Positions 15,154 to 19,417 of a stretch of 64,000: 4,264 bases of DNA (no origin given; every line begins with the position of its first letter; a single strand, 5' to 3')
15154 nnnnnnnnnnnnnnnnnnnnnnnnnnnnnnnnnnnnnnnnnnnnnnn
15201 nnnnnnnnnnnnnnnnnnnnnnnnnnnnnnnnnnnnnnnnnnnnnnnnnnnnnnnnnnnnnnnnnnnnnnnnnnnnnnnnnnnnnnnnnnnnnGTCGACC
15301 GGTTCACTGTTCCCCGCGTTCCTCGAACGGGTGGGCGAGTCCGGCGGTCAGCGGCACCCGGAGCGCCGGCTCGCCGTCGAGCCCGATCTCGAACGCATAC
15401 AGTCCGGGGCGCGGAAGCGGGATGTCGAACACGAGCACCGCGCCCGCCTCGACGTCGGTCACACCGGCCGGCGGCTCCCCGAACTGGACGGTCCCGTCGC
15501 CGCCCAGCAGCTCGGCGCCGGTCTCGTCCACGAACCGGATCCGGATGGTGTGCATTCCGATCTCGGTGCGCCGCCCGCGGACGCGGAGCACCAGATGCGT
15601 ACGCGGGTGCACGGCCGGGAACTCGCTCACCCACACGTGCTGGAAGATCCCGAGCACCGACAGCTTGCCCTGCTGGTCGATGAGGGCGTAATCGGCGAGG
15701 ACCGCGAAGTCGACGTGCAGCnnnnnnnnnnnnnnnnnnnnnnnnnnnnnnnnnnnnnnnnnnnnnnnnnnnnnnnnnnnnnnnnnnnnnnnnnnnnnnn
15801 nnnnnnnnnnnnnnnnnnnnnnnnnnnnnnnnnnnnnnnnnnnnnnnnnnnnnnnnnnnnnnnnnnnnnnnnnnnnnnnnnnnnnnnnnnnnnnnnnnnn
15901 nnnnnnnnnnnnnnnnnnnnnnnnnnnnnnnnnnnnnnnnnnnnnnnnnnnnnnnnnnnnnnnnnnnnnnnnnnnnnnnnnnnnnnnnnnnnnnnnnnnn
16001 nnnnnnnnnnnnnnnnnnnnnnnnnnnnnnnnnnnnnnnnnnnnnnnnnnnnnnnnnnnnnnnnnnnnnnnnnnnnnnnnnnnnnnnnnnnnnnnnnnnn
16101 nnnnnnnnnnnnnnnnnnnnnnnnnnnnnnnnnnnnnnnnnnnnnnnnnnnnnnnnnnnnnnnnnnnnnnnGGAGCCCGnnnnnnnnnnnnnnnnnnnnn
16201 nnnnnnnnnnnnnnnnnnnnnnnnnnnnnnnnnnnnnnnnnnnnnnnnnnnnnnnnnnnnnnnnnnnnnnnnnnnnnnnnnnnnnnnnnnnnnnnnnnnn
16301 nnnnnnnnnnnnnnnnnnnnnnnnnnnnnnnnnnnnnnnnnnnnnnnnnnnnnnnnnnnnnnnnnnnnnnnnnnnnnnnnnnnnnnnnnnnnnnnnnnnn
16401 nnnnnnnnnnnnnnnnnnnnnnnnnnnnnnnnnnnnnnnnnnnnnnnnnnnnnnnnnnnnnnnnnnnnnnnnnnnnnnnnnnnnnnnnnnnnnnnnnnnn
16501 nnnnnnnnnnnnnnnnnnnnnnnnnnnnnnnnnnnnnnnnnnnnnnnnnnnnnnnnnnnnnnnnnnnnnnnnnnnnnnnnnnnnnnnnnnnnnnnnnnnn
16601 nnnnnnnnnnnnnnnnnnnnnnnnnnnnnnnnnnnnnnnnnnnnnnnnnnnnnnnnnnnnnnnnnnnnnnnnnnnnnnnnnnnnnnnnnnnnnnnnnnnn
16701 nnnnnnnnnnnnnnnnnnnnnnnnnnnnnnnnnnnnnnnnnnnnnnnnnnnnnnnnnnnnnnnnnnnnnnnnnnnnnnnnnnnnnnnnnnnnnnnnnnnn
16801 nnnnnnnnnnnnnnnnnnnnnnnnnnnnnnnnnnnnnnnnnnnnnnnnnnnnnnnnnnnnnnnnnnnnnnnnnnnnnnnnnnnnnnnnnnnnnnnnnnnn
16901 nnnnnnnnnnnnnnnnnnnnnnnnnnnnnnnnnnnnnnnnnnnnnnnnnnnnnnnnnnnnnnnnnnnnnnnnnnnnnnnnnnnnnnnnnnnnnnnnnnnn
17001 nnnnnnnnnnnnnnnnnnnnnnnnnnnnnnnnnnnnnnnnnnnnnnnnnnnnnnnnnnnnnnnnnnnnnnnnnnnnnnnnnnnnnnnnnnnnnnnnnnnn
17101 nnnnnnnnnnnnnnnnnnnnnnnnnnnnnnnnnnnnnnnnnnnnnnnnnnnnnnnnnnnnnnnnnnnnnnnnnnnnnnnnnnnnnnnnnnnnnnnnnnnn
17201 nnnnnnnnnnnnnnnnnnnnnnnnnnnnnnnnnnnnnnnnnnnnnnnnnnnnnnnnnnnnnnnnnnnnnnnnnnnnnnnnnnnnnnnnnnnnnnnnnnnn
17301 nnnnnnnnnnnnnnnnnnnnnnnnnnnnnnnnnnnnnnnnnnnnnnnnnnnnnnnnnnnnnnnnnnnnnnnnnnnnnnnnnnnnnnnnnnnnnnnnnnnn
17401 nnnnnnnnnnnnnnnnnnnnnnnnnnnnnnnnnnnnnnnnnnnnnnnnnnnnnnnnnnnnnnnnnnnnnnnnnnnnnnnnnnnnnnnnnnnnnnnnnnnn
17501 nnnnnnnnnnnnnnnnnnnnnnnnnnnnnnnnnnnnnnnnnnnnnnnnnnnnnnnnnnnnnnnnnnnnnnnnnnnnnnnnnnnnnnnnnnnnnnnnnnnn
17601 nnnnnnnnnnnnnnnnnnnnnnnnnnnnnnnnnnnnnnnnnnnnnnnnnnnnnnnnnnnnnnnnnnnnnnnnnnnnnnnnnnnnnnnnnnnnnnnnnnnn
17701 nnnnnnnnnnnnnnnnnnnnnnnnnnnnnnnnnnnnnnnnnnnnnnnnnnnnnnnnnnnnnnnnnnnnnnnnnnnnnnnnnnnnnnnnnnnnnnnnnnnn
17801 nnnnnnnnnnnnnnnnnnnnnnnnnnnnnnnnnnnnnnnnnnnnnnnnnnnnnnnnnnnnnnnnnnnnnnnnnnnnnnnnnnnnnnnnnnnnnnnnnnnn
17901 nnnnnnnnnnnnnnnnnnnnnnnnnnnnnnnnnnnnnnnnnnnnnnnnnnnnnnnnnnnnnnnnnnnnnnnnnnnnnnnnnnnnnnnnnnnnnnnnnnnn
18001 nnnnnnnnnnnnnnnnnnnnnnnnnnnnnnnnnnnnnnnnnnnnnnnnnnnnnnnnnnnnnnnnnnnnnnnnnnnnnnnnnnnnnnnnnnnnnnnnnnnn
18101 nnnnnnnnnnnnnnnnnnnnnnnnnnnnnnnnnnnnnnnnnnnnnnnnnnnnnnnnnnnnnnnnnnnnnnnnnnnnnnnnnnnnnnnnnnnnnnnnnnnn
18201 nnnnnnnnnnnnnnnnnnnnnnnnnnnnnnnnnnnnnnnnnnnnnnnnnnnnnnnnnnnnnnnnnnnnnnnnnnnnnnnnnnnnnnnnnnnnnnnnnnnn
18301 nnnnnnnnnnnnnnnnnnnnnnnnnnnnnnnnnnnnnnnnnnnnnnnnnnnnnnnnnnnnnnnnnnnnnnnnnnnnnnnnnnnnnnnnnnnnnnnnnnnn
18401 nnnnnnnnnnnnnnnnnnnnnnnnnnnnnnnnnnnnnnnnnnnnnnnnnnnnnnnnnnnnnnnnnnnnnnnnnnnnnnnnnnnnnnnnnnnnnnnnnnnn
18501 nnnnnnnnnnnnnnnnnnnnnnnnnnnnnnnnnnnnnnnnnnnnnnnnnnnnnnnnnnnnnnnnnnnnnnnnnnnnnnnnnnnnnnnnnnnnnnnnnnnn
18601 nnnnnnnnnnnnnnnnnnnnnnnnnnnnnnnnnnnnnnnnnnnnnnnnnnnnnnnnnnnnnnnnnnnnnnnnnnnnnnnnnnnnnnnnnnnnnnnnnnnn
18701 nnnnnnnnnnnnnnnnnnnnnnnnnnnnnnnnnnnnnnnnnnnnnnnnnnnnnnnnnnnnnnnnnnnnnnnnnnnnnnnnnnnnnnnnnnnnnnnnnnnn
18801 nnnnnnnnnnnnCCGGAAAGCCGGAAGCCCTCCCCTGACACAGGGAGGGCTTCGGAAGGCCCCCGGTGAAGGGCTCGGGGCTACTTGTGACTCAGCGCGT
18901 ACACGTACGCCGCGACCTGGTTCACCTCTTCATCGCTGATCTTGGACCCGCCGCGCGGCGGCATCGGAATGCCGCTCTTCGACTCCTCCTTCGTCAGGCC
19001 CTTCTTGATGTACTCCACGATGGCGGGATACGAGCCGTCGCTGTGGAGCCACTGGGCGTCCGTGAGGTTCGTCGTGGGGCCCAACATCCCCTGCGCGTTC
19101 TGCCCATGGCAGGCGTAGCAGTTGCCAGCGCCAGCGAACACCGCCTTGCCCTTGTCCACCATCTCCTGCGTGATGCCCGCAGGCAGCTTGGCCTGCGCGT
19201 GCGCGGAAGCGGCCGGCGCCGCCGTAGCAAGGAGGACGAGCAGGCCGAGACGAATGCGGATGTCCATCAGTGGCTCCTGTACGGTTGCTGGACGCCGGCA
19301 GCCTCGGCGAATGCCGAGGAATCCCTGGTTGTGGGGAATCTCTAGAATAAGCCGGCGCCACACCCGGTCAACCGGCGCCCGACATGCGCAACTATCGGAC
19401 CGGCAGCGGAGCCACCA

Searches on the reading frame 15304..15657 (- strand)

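Call 41: search_protein_families(library=pfam, proteins=[window:15304-15657:-], max_evalue=0.0001)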
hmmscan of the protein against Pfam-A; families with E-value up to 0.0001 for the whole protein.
window:15304-15657:- (117 aa): 1 family
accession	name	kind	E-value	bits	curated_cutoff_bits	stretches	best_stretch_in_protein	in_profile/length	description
PF22091.2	DUF6941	-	2.1e-22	80.2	27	1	2-104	19-123/125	Family of unknown function (DUF6941)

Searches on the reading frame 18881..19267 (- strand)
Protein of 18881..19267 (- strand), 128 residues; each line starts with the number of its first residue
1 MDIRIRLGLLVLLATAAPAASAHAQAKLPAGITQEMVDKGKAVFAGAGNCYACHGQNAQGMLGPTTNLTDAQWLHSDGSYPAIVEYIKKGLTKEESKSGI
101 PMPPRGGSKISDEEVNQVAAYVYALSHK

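Call 41: search_protein_families(library=pfam, proteins=[window:18881-19267:-], max_evalue=0.0001)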
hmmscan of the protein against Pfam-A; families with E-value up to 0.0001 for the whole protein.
window:18881-19267:- (128 aa): 2 families
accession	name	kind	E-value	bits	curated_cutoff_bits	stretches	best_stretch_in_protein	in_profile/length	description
PF00034.26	Cytochrom_C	-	2.5e-11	45.1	21.3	1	37-123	1-87/90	Cytochrome c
PF13442.11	Cytochrome_CBB3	-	4.3e-11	43.4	27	1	37-122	3-68/68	Cytochrome C oxidase, cbb3-type, subunit III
